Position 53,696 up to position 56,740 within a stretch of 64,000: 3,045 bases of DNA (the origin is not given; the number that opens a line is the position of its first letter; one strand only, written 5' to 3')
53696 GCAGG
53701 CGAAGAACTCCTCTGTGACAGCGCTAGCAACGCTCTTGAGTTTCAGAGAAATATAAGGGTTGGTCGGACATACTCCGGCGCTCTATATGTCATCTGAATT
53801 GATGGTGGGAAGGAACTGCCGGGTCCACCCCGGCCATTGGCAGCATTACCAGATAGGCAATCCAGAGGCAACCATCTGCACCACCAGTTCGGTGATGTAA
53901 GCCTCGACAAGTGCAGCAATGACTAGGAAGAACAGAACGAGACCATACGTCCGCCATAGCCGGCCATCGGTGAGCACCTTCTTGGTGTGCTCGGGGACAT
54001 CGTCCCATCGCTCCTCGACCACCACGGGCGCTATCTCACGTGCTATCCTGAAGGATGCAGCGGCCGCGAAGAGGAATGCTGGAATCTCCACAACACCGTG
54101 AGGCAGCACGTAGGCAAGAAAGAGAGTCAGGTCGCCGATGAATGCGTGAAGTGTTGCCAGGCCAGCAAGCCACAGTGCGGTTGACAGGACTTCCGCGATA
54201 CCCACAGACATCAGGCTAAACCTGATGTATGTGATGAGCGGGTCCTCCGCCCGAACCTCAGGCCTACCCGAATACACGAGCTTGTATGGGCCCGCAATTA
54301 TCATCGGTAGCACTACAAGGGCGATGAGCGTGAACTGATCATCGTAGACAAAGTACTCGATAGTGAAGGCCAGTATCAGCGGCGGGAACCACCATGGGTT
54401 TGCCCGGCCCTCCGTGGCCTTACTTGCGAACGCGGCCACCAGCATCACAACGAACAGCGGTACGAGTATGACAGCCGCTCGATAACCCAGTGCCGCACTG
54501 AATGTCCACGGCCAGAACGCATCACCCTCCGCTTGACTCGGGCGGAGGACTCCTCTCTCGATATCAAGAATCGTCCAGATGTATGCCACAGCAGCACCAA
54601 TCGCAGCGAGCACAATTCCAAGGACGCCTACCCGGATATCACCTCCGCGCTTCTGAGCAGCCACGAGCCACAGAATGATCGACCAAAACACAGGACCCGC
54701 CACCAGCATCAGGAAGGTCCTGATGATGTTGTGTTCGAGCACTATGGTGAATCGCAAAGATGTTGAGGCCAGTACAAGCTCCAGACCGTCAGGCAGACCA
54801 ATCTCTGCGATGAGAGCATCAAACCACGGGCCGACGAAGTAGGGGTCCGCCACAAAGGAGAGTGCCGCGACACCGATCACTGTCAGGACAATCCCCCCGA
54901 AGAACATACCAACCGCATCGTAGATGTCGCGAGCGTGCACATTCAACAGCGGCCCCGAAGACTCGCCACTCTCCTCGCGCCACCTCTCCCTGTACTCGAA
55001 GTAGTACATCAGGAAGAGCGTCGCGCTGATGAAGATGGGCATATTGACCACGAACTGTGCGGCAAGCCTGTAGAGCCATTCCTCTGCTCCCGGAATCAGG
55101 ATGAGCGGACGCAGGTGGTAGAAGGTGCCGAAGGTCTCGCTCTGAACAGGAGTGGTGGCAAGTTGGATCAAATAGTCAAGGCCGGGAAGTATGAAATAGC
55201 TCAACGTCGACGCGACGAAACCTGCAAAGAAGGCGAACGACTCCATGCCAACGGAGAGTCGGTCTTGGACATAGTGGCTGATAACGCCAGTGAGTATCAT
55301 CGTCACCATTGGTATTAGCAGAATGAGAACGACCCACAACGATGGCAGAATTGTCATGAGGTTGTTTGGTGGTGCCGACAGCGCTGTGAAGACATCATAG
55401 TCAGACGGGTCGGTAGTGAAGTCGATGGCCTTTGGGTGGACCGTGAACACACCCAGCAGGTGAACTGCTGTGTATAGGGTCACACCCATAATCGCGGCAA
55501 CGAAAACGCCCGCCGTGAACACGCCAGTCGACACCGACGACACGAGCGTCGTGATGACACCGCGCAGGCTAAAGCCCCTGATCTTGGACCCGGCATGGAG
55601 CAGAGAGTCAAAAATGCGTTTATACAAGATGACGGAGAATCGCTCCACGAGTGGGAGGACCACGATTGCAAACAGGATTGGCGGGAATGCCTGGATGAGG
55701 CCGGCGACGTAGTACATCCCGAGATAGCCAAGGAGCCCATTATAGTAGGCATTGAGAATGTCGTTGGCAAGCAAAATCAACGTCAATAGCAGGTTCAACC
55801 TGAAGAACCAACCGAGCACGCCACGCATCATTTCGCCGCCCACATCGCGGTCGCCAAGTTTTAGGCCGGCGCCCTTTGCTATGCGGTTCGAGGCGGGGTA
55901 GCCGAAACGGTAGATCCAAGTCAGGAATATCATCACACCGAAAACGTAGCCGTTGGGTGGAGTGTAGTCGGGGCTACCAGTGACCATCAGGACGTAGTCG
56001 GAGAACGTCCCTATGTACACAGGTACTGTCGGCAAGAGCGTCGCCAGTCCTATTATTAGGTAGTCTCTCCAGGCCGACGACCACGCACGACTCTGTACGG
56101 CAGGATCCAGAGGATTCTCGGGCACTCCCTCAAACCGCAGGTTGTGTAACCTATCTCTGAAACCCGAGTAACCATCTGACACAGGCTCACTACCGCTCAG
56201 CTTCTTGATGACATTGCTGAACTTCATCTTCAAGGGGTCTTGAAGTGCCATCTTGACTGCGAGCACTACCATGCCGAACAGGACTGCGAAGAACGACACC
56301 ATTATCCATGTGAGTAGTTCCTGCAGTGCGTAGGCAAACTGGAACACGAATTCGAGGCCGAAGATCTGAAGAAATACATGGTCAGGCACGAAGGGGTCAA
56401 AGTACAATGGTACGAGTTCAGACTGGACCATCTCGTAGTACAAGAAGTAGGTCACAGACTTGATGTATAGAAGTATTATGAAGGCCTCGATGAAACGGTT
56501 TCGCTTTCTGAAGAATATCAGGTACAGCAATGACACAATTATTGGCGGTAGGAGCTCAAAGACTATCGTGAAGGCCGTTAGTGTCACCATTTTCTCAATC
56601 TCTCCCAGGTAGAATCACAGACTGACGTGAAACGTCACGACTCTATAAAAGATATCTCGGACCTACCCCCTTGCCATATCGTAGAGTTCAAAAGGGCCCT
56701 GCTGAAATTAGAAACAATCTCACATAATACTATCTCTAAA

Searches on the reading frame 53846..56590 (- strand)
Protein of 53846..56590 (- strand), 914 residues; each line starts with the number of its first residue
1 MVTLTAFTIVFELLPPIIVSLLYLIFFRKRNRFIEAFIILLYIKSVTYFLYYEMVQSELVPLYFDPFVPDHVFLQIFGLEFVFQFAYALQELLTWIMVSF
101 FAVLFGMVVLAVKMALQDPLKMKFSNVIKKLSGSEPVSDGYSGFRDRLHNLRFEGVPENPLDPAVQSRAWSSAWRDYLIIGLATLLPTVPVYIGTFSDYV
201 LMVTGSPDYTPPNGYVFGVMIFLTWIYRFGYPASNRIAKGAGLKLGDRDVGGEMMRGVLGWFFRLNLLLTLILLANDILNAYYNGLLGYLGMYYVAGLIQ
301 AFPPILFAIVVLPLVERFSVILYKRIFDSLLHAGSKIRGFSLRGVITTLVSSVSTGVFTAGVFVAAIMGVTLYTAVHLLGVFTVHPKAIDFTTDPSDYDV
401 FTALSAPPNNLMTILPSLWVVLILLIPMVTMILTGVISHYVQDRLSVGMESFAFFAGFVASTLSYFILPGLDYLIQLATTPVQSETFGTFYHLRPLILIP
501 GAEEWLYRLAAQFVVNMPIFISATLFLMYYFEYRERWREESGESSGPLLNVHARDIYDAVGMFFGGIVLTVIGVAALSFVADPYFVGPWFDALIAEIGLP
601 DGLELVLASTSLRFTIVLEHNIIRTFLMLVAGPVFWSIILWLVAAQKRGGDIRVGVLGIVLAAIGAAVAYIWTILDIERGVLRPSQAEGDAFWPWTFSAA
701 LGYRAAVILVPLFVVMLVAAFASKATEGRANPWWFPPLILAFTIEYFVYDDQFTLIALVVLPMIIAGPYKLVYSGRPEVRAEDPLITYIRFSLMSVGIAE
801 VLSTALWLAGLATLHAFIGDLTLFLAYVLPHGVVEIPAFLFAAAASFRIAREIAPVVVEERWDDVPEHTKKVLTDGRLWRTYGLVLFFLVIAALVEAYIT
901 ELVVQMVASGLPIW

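Call 7: search_protein_families(library=pfam, proteins=[window:53846-56590:-], max_evalue=1)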
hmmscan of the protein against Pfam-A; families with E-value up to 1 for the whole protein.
window:53846-56590:- (914 aa): 1 family
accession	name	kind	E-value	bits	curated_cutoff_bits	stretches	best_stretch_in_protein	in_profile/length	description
PF01944.22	SpoIIM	-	1.1e-13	51.8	26.9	1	813-900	86-162/163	Stage II sporulation protein M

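Call 13: search_protein_families(library=ncbifam, proteins=[window:53846-56590:-], max_evalue=1)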
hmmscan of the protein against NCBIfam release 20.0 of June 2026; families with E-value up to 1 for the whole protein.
window:53846-56590:- (914 aa): 0 families

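Call 89: search_solved_structures(query=window:53846-56590:-, max_evalue=1)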
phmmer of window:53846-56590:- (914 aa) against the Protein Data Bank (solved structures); distinct sequences matched with E-value up to 1: 0.

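Call 100: find_related_loci(query=window:53846-56590:-, collection=genome_contigs, flank=9000)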
Query window:53846-56590:- (914 aa) in genome_contigs; peptide patterns used: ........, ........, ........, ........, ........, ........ (x = any residue, [..] = any of these).
50 stretches matched a pattern; 1 encode a relative of the query (tblastn E <= 1e-3); 1 distinct loci.
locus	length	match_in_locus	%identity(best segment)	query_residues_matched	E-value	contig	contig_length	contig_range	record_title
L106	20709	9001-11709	47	4-907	0e+0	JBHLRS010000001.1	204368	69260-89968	MAG: Candidatus Thorarchaeota archaeon isolate TM1S.264 TM1S.264@20, whole genome shotgun sequence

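Call 102: find_related_loci(query=A8, collection=genome_contigs, flank=9000)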
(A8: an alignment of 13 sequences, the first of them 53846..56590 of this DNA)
Query A8 (914 aa) in genome_contigs; peptide patterns used: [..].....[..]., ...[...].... (x = any residue, [..] = any of these).
133 stretches matched a pattern; 82 encode a relative of the query (tblastn E <= 1e-3); the best 80 are kept; 74 distinct loci.
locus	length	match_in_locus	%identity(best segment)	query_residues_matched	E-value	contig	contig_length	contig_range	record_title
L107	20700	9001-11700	55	1-903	0e+0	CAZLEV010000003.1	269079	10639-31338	MAG TPA_asm: uncultured archaeon isolate binchicken_co379_69 genome assembly, contig: NODE_23_length_269079_cov_14.00058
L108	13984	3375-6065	57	1-907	0e+0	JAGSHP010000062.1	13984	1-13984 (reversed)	MAG: Candidatus Thorarchaeota archaeon isolate A399 k151_145669, whole genome shotgun sequence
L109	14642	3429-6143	56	1-908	0e+0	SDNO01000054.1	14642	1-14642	MAG: Candidatus Thorarchaeota archaeon isolate TEKIR_12S Tekir-sed17-10273, whole genome shotgun sequence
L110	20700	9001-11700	54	1-903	0e+0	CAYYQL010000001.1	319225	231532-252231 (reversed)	MAG TPA_asm: uncultured archaeon isolate SRP141376_co1_28 genome assembly, contig: NODE_26_length_319225_cov_84.246596,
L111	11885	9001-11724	49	1-908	0e+0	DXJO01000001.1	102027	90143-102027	MAG TPA_asm: Candidatus Thorarchaeota archaeon isolate MAG_9 k127_5499, whole genome shotgun sequence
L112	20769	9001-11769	49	1-909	0e+0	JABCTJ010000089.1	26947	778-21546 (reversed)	MAG: Candidatus Thorarchaeota archaeon isolate HM4_FB6 k127_300986, whole genome shotgun sequence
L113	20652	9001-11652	50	1-904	0e+0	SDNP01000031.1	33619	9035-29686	MAG: Candidatus Thorarchaeota archaeon isolate TEKIR_14 Tekir-sed17-2044, whole genome shotgun sequence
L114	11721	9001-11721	48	1-903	0e+0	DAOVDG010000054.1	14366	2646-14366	MAG TPA_asm: Candidatus Thorarchaeota archaeon isolate CSMAG_1051 CSMAG_1051_k141_5014929_length_14366_cov_61.0000, whol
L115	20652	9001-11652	50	1-904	0e+0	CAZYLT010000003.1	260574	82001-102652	MAG TPA_asm: uncultured archaeon isolate binchicken_co17_198 genome assembly, contig: NODE_51_length_260574_cov_100.7187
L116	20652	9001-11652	51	1-909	0e+0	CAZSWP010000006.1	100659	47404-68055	MAG TPA_asm: uncultured archaeon isolate SRP141376_co1_380 genome assembly, contig: NODE_513_length_100659_cov_4.474355,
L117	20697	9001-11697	48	4-906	0e+0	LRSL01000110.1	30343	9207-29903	MAG: Candidatus Thorarchaeota archaeon SMTZ1-45 WOR1_30_36_805, whole genome shotgun sequence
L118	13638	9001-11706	47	1-909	0e+0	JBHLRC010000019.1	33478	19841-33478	MAG: Candidatus Thorarchaeota archaeon isolate QM2B.38 QM2B.38@838, whole genome shotgun sequence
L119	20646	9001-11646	47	1-908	0e+0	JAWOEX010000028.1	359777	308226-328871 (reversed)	MAG: Candidatus Thorarchaeota archaeon isolate BLK6-1.bin.124 k191_1635833, whole genome shotgun sequence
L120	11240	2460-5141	48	4-906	0e+0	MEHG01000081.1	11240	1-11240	MAG: Candidatus Thorarchaeota archaeon AB_25 ThorAB25_contig000081, whole genome shotgun sequence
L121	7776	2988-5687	47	4-911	0e+0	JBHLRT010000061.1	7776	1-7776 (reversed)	MAG: Candidatus Thorarchaeota archaeon isolate TM1S.7 TM1S.7@24425, whole genome shotgun sequence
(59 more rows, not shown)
